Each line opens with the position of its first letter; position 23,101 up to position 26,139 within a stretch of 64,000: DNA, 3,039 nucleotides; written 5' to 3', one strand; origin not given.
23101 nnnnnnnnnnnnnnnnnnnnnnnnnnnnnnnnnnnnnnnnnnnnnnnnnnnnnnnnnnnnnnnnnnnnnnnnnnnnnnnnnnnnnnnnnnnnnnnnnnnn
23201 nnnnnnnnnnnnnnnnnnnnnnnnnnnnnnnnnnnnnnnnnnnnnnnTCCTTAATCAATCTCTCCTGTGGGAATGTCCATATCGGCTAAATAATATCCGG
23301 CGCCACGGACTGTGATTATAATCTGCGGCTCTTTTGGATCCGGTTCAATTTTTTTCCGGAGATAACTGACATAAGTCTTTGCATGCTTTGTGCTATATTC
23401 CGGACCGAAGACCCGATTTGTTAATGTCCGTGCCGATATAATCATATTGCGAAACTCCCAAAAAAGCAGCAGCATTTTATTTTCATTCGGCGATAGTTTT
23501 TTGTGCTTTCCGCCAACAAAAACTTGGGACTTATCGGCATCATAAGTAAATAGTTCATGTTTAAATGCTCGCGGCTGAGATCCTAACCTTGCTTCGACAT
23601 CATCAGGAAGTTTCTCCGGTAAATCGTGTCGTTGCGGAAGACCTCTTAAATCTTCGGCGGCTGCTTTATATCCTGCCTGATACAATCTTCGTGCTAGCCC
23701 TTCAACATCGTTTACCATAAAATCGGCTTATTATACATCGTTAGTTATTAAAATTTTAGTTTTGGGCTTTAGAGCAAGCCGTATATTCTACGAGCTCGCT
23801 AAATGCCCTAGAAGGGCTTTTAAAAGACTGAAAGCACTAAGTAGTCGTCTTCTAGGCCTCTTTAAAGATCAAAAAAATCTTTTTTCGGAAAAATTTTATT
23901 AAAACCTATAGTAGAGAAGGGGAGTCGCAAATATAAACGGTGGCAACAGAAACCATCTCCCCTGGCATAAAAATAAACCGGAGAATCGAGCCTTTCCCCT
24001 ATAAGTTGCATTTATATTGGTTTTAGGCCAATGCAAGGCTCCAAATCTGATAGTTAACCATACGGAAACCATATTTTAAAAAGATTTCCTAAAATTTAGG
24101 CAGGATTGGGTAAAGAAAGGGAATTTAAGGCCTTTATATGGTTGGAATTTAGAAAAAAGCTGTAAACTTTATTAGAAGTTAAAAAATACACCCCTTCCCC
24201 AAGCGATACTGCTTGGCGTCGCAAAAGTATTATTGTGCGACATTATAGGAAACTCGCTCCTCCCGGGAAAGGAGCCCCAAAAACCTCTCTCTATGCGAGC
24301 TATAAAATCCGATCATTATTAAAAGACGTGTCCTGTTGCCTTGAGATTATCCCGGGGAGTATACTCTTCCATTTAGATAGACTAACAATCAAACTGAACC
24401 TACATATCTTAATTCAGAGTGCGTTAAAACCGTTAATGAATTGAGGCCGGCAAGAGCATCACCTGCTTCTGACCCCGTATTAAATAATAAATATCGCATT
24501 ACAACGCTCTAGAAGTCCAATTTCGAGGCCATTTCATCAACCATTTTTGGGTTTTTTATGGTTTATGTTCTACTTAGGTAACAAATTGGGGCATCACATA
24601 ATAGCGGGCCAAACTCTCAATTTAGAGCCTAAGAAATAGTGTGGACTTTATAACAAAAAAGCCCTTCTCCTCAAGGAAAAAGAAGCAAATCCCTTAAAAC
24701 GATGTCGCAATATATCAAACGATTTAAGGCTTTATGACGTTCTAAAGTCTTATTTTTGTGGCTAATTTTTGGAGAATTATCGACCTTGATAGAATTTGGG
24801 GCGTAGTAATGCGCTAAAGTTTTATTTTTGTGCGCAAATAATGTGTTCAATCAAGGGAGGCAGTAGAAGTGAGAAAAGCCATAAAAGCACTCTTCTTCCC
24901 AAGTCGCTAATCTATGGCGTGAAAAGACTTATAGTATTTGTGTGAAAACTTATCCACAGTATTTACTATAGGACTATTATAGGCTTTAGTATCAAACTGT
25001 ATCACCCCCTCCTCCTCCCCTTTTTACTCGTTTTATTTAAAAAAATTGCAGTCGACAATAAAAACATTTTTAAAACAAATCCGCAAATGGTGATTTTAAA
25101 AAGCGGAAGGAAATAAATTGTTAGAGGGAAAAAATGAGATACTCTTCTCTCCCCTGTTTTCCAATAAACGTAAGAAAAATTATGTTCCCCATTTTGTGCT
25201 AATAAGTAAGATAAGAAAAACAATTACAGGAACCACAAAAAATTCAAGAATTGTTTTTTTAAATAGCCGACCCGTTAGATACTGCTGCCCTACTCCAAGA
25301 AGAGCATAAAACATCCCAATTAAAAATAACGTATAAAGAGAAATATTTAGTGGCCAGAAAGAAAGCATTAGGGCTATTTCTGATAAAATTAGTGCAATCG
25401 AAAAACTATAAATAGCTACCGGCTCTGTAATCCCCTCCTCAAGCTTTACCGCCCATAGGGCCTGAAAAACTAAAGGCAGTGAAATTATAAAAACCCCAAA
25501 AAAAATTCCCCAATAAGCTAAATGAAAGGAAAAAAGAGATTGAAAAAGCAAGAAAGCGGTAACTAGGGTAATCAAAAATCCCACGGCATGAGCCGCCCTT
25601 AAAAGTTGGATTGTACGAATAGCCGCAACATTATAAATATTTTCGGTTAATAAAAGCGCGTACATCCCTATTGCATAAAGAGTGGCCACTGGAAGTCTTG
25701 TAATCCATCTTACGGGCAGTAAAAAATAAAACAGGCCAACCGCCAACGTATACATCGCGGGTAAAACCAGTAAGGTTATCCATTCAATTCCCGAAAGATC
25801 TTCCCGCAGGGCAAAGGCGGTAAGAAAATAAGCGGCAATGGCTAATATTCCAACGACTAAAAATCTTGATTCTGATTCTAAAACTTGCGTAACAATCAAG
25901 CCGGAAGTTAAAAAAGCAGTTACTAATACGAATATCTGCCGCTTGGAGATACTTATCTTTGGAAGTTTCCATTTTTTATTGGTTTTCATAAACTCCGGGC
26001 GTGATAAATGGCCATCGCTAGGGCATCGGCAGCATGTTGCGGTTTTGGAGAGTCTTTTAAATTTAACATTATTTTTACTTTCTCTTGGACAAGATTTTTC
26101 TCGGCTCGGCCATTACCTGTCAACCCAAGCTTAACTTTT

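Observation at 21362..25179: A putative islet downstream of the recombinase, holding two hypothetical genes, an orphan OmpR-type winged helix and a 1.46-kb ORF-free stretch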

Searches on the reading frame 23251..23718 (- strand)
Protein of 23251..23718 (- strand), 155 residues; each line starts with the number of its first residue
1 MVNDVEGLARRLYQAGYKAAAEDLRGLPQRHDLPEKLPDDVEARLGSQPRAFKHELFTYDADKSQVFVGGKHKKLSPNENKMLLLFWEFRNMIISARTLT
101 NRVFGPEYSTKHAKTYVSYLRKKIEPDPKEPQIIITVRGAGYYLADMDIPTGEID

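Call 7: search_protein_families(library=pfam, proteins=[window:23251-23718:-], max_evalue=0.01)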
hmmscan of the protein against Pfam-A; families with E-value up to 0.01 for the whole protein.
window:23251-23718:- (155 aa): 1 family
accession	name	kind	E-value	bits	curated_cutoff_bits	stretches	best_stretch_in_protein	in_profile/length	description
PF00486.34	Trans_reg_C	-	3.6e-14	53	26.2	1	71-144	2-77/77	Transcriptional regulatory protein, C terminal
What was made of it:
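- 23251..23718 (-): Receiver-less OmpR/PhoB-type winged-helix protein, 155 aa, part of the insert. Trans_reg_C 3.6e-14 at residues 71-144 (call 7).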

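Call 10: search_protein_families(library=ncbifam, proteins=[window:23251-23718:-], max_evalue=0.01)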
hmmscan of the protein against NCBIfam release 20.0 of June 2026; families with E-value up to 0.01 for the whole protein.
window:23251-23718:- (155 aa): 27 families (the best 25 are shown)
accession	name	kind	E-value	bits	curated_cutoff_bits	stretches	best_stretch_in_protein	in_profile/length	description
NF040689.1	MtrAB_MtrA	equivalog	2.4e-10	40.1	300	1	57-143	129-217/219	MtrAB system response regulator MtrA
NF045944.1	ResRegRpaBCyano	equivalog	8.9e-10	38.3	330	1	56-144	135-227/229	response regulator transcription factor RpaB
NF000403.1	vanR-C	exception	7.5e-09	35.5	480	1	60-144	143-229/231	vancomycin resistance response regulator transcription factor VanR-C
NF033117.2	vanR_ACDEGLN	exception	2e-08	34.1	350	1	53-143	132-224/226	VanR-ABDEGLN family response regulator transcription factor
NF007820.0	PRK10529.1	equivalog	3.3e-08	33.2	325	1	59-143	136-222/225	two-component system response regulator KdpE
TIGR02154.1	PhoB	equivalog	3.7e-08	33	296.2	1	58-144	138-225/226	phosphate regulon transcriptional regulator PhoB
NF010430.0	PRK13856.1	equivalog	4.1e-08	33.2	344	1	51-149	131-233/241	two-component response regulator VirG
NF040534.1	resp_reg_YycF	equivalog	1.5e-06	27.7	340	1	63-147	144-230/231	response regulator YycF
NF041733.1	resp_reg_CseB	equivalog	7.1e-06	25.6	350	1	56-144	141-226/228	two-component system response regulator CseB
NF051850.1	RespRegRprY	equivalog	1.7e-05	24.4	370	1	48-144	130-226/234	response regulator transcription factor RprY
NF000401.1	vanR-A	exception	1.8e-05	24.2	500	1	62-144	144-229/231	vancomycin resistance response regulator transcription factor VanR-A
NF033120.0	vanR_FM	exception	2.1e-05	24.3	460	1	58-144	141-229/231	vancomycin resistance response regulator transcription factor, VanR-F/VanR-M family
NF000404.1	vanR-D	exception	2.9e-05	23.7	500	1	65-144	149-230/232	vancomycin resistance response regulator transcription factor VanR-D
TIGR01387.1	cztR_silR_copR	subfamily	4.1e-05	23.3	279.2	1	57-144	130-218/218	heavy metal response regulator transcription factor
NF007005.1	PRK09468.1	equivalog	4.1e-05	23.1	331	1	52-144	137-231/237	osmolarity response regulator transcription factor OmpR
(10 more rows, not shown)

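Call 13: find_encoding_contigs(protein=window:23251-23718:-, flank=10000, max_places=10)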
Protein window:23251-23718:- (155 aa): 9 contigs read that carry it; 4 places shown.
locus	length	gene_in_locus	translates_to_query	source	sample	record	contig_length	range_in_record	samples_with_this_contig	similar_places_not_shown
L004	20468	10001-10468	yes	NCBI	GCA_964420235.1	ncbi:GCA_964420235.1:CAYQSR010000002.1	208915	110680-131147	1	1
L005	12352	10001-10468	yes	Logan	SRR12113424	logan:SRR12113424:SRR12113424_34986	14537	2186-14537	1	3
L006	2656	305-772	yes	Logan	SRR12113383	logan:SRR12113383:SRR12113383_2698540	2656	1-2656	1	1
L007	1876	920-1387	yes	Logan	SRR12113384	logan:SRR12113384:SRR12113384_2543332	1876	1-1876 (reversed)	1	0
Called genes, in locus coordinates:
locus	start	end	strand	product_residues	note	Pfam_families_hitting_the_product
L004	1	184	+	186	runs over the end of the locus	PF08207:EFP_N, PF01132:EFP, PF09285:Elong-fact-P_C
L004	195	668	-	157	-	-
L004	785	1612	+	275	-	PF01790:LGT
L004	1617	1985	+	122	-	PF01258:zf-dskA_traR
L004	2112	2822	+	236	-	PF00849:PseudoU_synth_2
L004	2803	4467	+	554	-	PF00999:Na_H_Exchanger, PF02254:TrkA_N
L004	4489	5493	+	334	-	-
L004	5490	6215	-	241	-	PF00515:TPR_1 (faint), PF07719:TPR_2 (faint), PF14559:TPR_19 (weak), PF13181:TPR_8 (weak)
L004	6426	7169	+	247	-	PF20772:TACO1_YebC_N, PF01709:Transcrip_reg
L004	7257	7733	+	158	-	PF02075:RuvC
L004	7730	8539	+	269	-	PF18900:DUF5656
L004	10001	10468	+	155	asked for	PF00486:Trans_reg_C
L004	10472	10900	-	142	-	-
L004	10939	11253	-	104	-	-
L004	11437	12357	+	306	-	PF02899:Phage_int_SAM_1, PF13102:Phage_int_SAM_5 (weak), PF13495:Phage_int_SAM_4 (weak), PF00589:Phage_integrase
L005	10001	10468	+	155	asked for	PF00486:Trans_reg_C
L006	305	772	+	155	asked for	PF00486:Trans_reg_C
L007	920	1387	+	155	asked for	PF00486:Trans_reg_C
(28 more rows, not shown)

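Call 47: find_homologous_proteins(query=window:23251-23718:-, max_evalue=0.001)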
Query window:23251-23718:- (155 aa): 8 proteins with E <= 0.001 among 80 candidates.
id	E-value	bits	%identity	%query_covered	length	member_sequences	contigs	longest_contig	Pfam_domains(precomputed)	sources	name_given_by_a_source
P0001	3.9e-99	347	100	100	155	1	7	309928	PF00486.35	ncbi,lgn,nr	ncbi:winged helix-turn-helix transcriptional regulator [Candidatus Microgenomates bacterium]|nr:wing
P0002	1.3e-8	53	37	63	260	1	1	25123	PF00486.35,PF00072.31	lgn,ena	-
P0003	3.3e-8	51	37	65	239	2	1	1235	PF00486.35,PF00072.31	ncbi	-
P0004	1.6e-4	39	33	69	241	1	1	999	PF00486.35,PF00072.31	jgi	jgi:DNA-binding response OmpR family regulator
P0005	3.6e-4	38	37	52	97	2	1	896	PF00486.35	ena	-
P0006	3.7e-4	38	34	84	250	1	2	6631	PF00486.35,PF00072.31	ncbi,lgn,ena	-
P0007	3.7e-4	38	34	84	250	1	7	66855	PF00486.35,PF00072.31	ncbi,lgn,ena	-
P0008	7.7e-4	37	36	54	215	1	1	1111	PF00486.35,PF00072.31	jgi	jgi:two-component system response regulator RegX3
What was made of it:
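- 23251..23718 (-): Apart from itself, only 33-37% identity to the effector domains of full response regulators (call 47).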

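Call 60: search_protein_families(library=phrogs, proteins=[window:23251-23718:-], max_evalue=0.01)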
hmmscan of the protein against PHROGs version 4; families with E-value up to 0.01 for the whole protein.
window:23251-23718:- (155 aa): 1 family
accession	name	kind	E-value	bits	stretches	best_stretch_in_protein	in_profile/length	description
phrog_731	-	unknown function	4.9e-13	49.9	1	50-145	128-225/227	-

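Call 61: search_protein_families(library=padloc, proteins=[window:23251-23718:-], max_evalue=0.01)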
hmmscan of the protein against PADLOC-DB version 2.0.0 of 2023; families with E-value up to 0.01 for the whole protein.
window:23251-23718:- (155 aa): 0 families

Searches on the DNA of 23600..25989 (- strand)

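Call 6: search_rna_families(source=window, start=23600, end=25300, threshold=evalue, max_evalue=10, show_alignments=2)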
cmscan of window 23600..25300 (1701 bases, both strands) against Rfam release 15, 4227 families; matches with E-value up to 10: 8.
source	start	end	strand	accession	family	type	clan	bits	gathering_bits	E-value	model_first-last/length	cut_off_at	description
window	24640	24748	-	RF02579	tsr26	Gene; sRNA;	-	21.1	141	3.1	1-122/122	no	S. aureus tsr26 small RNA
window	25005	25158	-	RF02104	DLEU1_2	Gene; lncRNA;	-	20.5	100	3.5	1-344/344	no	Deleted in lymphocytic leukemia 1 conserved region 2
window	23737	23834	-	RF04150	MIR2655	Gene; miRNA;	-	20.1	122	2.6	1-267/267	no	MIR2655 microRNA precursor family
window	23738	23836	+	RF04150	MIR2655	Gene; miRNA;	-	19.6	122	3.2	1-267/267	no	MIR2655 microRNA precursor family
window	25059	25162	+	RF02615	BSR0626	Gene; sRNA;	-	17.5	155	4.1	1-128/128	no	Brucella sRNA 0626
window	25103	25238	+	RF02047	Sphinx_2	Gene; lncRNA;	-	15.5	34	5.2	1-158/158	no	Sphinx conserved region 2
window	24799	24829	-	RF01101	TLS-PK6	Cis-reg;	-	15.1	44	9.3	1-40/40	no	Pseudoknot of tRNA-like structure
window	23894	23990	-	RF01886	HSR-omega_2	Gene; lncRNA;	-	14.5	55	7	1-87/87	no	Heat shock gene hsromega conserved region 2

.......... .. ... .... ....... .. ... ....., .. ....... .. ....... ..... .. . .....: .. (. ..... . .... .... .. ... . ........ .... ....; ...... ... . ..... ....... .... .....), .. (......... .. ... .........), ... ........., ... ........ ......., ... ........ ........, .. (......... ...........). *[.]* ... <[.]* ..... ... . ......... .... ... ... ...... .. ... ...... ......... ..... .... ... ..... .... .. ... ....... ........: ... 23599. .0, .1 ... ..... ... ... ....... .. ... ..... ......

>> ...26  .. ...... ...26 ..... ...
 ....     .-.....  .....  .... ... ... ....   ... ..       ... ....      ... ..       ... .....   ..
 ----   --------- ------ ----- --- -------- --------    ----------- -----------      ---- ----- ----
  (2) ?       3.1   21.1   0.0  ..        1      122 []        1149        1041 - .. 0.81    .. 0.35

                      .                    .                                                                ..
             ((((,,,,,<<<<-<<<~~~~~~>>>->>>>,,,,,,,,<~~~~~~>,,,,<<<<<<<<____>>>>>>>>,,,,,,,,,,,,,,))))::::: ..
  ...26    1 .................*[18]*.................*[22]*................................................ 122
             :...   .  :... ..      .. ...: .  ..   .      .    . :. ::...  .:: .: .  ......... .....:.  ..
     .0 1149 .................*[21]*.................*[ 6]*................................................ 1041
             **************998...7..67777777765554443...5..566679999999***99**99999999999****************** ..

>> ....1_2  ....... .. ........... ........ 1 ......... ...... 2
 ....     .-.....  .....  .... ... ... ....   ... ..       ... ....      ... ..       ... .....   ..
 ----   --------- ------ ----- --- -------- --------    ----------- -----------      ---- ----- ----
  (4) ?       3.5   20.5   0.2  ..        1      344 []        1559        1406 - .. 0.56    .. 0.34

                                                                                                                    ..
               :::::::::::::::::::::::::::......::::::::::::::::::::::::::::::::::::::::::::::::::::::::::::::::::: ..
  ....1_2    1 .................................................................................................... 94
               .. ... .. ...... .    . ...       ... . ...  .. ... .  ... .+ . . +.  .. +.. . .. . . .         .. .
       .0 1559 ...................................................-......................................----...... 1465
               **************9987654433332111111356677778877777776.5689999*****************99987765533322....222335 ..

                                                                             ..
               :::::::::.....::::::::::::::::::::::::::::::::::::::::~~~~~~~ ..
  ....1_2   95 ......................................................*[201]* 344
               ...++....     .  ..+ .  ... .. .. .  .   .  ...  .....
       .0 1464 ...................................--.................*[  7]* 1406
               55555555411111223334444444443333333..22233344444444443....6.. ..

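Call 57: search_rna_families(sources=[L044, L015, L013, L106, L037, L065, L179, L081], threshold=gathering)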
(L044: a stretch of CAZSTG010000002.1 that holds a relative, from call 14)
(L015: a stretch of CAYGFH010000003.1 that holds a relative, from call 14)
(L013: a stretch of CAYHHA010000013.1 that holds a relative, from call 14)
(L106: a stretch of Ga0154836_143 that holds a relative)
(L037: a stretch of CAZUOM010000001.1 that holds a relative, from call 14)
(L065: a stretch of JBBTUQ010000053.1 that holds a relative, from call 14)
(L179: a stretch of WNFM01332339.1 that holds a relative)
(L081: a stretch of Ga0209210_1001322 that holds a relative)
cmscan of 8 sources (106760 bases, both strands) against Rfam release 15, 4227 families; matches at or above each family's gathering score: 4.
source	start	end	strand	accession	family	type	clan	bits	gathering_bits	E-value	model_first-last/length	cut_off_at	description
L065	8122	9388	-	RF02541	LSU_rRNA_bacteria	Gene; rRNA;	CL00112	356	50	4.4e-113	1636-2925/2925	5'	Bacterial large subunit ribosomal RNA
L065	5477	5593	-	RF00001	5S_rRNA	Gene; rRNA;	CL00113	83.8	38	3.7e-16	1-120/120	no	5S ribosomal RNA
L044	286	370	+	RF00005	tRNA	Gene; tRNA;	CL00001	58.1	29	1e-09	1-71/71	no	tRNA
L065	7927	8216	-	RF00028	Intron_gpI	Intron;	-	50.7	50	1e-09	1-253/253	no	Group I catalytic intron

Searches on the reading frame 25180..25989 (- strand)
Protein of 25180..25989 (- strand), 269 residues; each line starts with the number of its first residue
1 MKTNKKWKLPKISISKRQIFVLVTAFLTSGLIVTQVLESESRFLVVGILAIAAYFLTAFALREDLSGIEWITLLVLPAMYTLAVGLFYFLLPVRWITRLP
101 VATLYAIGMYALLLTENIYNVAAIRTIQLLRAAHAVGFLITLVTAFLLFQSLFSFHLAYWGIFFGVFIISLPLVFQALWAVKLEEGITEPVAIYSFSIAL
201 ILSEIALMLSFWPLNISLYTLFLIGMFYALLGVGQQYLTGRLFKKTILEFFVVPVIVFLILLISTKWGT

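Call 7: search_protein_families(library=pfam, proteins=[window:25180-25989:-], max_evalue=0.01)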
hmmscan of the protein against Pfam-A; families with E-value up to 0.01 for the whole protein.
window:25180-25989:- (269 aa): 1 family
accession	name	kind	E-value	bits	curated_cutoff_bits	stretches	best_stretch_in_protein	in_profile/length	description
PF18900.5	DUF5656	-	4.9e-09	36.3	23.3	1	32-261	13-238/242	Protein of unknown function (DUF5656)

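Call 10: search_protein_families(library=ncbifam, proteins=[window:25180-25989:-], max_evalue=0.01)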
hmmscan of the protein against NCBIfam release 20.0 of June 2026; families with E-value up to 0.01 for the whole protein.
window:25180-25989:- (269 aa): 0 families

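Call 12: find_encoding_contigs(protein=window:25180-25989:-, flank=10000, max_places=10)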
Protein window:25180-25989:- (269 aa): 7 contigs read that carry it; 3 places shown.
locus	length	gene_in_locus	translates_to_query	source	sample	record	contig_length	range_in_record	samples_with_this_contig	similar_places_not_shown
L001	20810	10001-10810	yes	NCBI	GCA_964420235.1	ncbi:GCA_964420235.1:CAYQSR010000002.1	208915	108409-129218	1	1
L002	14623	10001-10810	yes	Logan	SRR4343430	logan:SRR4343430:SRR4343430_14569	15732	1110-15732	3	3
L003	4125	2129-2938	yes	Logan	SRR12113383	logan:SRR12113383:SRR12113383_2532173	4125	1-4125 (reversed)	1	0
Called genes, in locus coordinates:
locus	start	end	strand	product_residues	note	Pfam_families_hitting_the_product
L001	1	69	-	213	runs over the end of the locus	PF00702:Hydrolase, PF12710:HAD (weak), PF13419:HAD_2, PF13242:Hydrolase_like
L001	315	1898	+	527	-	PF02789:Peptidase_M17_N, PF00883:Peptidase_M17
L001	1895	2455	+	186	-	PF08207:EFP_N, PF01132:EFP, PF09285:Elong-fact-P_C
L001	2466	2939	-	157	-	-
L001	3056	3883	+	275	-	PF01790:LGT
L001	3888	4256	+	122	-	PF01258:zf-dskA_traR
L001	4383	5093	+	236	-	PF00849:PseudoU_synth_2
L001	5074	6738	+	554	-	PF00999:Na_H_Exchanger, PF02254:TrkA_N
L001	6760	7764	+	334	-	-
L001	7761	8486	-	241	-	PF00515:TPR_1 (faint), PF07719:TPR_2 (faint), PF14559:TPR_19 (weak), PF13181:TPR_8 (weak)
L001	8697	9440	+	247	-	PF20772:TACO1_YebC_N, PF01709:Transcrip_reg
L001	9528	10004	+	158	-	PF02075:RuvC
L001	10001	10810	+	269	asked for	PF18900:DUF5656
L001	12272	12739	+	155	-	PF00486:Trans_reg_C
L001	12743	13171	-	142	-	-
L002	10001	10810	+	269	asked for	PF18900:DUF5656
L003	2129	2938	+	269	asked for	PF18900:DUF5656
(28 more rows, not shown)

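Call 14: find_related_loci(query=window:25180-25989:-, collection=genome_contigs, flank=10000)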
Query window:25180-25989:- (269 aa) in genome_contigs; peptide patterns used: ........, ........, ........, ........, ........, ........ (x = any residue, [..] = any of these).
130 stretches matched a pattern; 59 encode a relative of the query (tblastn E <= 1e-3); 59 distinct loci.
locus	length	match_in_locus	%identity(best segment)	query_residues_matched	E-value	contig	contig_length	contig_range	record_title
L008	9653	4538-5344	53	1-267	4e-88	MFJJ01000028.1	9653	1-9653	MAG: Candidatus Gottesmanbacteria bacterium RIFCSPHIGHO2_01_FULL_46_14 rifcsphigho2_01_scaffold_28288, whole genome shot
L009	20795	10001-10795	54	2-267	1e-87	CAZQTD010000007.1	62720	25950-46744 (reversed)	MAG TPA_asm: uncultured Gammaproteobacteria bacterium isolate binchicken_co58_20 genome assembly, contig: NODE_358_lengt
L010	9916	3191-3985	55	2-267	3e-85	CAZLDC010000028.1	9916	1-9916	MAG TPA_asm: uncultured Gammaproteobacteria bacterium isolate SRP178908_co2_11 genome assembly, contig: NODE_4197_length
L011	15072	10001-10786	54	5-267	8e-84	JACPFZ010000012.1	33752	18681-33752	MAG: Candidatus Gottesmanbacteria bacterium isolate NC_groundwater_374_Ag_B-0.1um_46_9 GD18-4_B1_scaffold_225471, whole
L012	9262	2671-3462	52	3-267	3e-81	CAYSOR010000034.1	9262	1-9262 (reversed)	MAG TPA_asm: uncultured Gammaproteobacteria bacterium isolate binchicken_co266_188 genome assembly, contig: NODE_14438_l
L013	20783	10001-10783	53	6-267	4e-85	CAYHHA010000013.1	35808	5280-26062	MAG TPA_asm: uncultured Gammaproteobacteria bacterium isolate ERP119702_co3_129 genome assembly, contig: NODE_615_length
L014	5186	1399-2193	50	2-267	7e-80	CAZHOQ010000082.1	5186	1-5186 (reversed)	MAG TPA_asm: uncultured Gammaproteobacteria bacterium isolate SRP093185_co1_203 genome assembly, contig: NODE_12129_leng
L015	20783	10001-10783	53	6-267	5e-80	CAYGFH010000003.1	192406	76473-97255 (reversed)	MAG TPA_asm: uncultured Gammaproteobacteria bacterium isolate ERP113451_co1_294 genome assembly, contig: NODE_20_length_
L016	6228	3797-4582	56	5-267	3e-79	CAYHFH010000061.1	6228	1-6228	MAG TPA_asm: uncultured Gammaproteobacteria bacterium isolate ERP119705_co10_87 genome assembly, contig: NODE_9781_lengt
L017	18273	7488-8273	56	5-267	3e-79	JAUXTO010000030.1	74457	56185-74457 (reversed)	MAG: Candidatus Gottesmanbacteria bacterium isolate C13_maxbin.100 C13_k141_323283, whole genome shotgun sequence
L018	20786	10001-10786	55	5-267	2e-79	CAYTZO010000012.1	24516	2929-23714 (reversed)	MAG TPA_asm: uncultured Gammaproteobacteria bacterium isolate SRP093762_co1_179 genome assembly, contig: NODE_1230_lengt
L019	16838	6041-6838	50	1-267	6e-79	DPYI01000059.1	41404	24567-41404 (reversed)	MAG TPA_asm: Patescibacteria group bacterium isolate UBA10108 contig_2586, whole genome shotgun sequence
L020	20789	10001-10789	54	5-268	8e-79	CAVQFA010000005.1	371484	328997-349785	MAG: Candidatus Gottesmanbacteria bacterium isolate MFD05942.bin.1.211 genome assembly, contig: contig_84338, whole geno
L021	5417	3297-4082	54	5-267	1e-78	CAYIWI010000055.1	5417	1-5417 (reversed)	MAG TPA_asm: uncultured Gammaproteobacteria bacterium isolate ERP119705_co3_560 genome assembly, contig: NODE_20328_leng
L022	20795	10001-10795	51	2-267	3e-78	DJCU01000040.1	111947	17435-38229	MAG TPA_asm: Candidatus Gottesmanbacteria bacterium UBA5942 UBA5942_contig_209, whole genome shotgun sequence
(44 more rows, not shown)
